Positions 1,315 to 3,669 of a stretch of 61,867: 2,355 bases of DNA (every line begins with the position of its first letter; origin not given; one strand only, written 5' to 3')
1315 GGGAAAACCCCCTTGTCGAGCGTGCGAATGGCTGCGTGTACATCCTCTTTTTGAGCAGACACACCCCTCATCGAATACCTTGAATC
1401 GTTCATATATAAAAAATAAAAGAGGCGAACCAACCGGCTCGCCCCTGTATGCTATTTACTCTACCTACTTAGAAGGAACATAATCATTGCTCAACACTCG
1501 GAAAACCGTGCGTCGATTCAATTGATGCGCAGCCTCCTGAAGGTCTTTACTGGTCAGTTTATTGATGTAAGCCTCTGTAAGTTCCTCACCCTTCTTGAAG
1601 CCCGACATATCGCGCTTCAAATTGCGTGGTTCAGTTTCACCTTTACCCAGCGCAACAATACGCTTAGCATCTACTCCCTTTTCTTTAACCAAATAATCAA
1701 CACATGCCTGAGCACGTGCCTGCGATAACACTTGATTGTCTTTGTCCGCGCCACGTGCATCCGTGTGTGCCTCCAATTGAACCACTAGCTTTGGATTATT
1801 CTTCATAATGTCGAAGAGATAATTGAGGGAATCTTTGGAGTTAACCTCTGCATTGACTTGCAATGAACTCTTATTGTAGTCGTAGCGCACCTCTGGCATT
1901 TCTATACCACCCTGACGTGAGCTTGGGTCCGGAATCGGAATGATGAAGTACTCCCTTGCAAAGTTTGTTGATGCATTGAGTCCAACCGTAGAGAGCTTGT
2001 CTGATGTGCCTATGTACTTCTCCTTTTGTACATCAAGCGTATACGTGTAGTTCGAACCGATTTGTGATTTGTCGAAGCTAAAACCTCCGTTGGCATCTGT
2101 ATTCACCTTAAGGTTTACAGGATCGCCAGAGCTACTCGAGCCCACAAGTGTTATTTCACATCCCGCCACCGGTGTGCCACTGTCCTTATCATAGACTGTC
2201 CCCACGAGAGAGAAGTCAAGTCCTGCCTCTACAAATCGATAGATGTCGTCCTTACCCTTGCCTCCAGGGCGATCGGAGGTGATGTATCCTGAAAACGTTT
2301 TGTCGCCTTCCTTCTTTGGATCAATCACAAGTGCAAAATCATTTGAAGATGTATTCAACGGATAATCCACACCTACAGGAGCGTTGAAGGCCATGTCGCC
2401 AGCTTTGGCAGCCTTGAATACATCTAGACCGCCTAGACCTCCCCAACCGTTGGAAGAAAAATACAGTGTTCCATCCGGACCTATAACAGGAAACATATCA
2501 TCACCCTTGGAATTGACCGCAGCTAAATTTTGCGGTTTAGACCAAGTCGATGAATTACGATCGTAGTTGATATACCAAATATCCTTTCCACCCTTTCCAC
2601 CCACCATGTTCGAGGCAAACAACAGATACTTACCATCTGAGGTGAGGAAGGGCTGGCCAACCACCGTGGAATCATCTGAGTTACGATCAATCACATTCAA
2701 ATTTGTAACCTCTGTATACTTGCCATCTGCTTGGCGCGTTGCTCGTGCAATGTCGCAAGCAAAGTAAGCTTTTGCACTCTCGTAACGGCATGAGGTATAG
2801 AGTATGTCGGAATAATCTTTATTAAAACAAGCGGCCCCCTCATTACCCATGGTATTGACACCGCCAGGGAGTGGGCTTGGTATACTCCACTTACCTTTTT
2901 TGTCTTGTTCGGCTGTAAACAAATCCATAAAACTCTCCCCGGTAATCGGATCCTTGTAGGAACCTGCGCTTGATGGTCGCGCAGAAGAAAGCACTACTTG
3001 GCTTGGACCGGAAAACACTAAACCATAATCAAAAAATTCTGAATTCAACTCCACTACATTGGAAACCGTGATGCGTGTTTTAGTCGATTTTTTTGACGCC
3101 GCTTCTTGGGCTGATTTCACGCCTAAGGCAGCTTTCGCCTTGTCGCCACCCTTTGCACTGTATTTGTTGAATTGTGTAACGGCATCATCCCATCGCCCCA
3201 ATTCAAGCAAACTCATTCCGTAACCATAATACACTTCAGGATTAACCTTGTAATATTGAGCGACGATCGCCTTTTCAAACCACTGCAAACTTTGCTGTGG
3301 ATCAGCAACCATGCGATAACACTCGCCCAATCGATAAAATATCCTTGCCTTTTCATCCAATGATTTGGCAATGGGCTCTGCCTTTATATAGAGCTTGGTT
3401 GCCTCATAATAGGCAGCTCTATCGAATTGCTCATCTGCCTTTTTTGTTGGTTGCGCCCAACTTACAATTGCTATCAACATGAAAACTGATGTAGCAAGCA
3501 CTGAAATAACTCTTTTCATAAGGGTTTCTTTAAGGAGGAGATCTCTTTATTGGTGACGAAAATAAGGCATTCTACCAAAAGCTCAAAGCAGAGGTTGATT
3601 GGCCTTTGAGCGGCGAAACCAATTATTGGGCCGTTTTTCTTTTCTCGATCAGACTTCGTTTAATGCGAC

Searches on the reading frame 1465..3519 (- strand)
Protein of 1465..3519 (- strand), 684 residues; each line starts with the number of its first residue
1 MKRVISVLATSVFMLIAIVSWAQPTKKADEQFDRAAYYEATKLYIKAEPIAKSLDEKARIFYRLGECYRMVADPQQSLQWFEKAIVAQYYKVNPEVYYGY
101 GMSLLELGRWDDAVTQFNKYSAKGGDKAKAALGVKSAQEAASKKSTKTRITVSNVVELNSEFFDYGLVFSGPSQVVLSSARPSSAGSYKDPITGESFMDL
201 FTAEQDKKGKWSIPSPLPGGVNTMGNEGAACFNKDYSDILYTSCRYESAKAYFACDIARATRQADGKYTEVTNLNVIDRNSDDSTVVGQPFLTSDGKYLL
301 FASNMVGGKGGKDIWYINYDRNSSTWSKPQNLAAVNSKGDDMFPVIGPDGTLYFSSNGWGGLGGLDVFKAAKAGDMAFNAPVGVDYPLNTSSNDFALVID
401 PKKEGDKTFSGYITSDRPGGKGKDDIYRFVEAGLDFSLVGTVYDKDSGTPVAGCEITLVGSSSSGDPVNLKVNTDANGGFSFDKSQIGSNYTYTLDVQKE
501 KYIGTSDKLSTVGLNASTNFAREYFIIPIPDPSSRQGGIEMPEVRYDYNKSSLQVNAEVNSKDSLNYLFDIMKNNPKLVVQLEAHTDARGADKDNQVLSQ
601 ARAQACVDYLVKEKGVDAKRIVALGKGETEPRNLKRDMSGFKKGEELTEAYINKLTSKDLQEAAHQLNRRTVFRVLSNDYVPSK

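Call 48: search_protein_families(library=ncbifam, proteins=[window:1465-3519:-], max_evalue=0.00001)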
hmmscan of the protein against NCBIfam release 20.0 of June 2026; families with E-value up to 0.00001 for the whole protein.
window:1465-3519:- (684 aa): 16 families
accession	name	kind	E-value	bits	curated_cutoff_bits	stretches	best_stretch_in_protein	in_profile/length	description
NF052230.1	T9SS_PorE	exception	5e-125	418.2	600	1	12-676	9-647/648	PorE family type IX secretion system protein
NF053607.1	CHU_0125_OmpA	equivalog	4.4e-86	289.8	620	1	2-631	2-615/639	CHU_0125 family OmpA-like outer membrane integrity protein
NF053611.1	YiaD_Gzip_OmpA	equivalog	2.5e-17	63.3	175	1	543-633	103-188/206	YiaD family glycine zipper/OmpA-like lipoprotein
NF053612.1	anchor_PA1041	equivalog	3.8e-13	49.9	250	1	543-631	132-215/236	PA1041 family peptidoglycan-binding anchor lipoprotein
NF053613.1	OMP_toxin_LptF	equivalog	3.7e-12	46.5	400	1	541-633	140-227/256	lipotoxin F family OmpA-related lipoprotein LptF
NF008071.1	PRK10808.1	equivalog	4.4e-12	46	277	1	491-631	174-317/358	porin OmpA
NF045787.1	OmpABordt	equivalog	9e-12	45.1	200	1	545-632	88-170/194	outer membrane protein OmpA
TIGR02802.1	Pal_lipo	equivalog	1.6e-11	44.2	125.35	1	544-643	2-96/104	peptidoglycan-associated lipoprotein Pal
TIGR03789.1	pdsO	hypoth_equivalog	6.9e-11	42.3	152.2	1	562-636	155-228/243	sortase-associated OmpA-like protein PdsO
NF008067.1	PRK10802.1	equivalog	2.6e-07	30.6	261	1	569-644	90-164/171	peptidoglycan-associated lipoprotein Pal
NF053585.1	OMP_LP_YfiB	equivalog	4.8e-07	29.8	128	1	580-631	90-140/163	outer membrane lipoprotein YfiB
NF033763.1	exchanger_TraB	exception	5.8e-07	27.9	700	1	570-632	416-478/522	outer membrane exchange protein TraB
NF005382.1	PRK06925.1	equivalog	1.5e-06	28.6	264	1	567-633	139-205/225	flagellar motor protein MotS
NF007804.1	PRK10510.1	equivalog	2.3e-06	27.1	307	1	541-631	110-196/219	OmpA family lipoprotein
NF045788.1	Omp38Acinit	equivalog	2.7e-06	26.7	500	1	544-625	243-320/354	outer membrane protein Omp38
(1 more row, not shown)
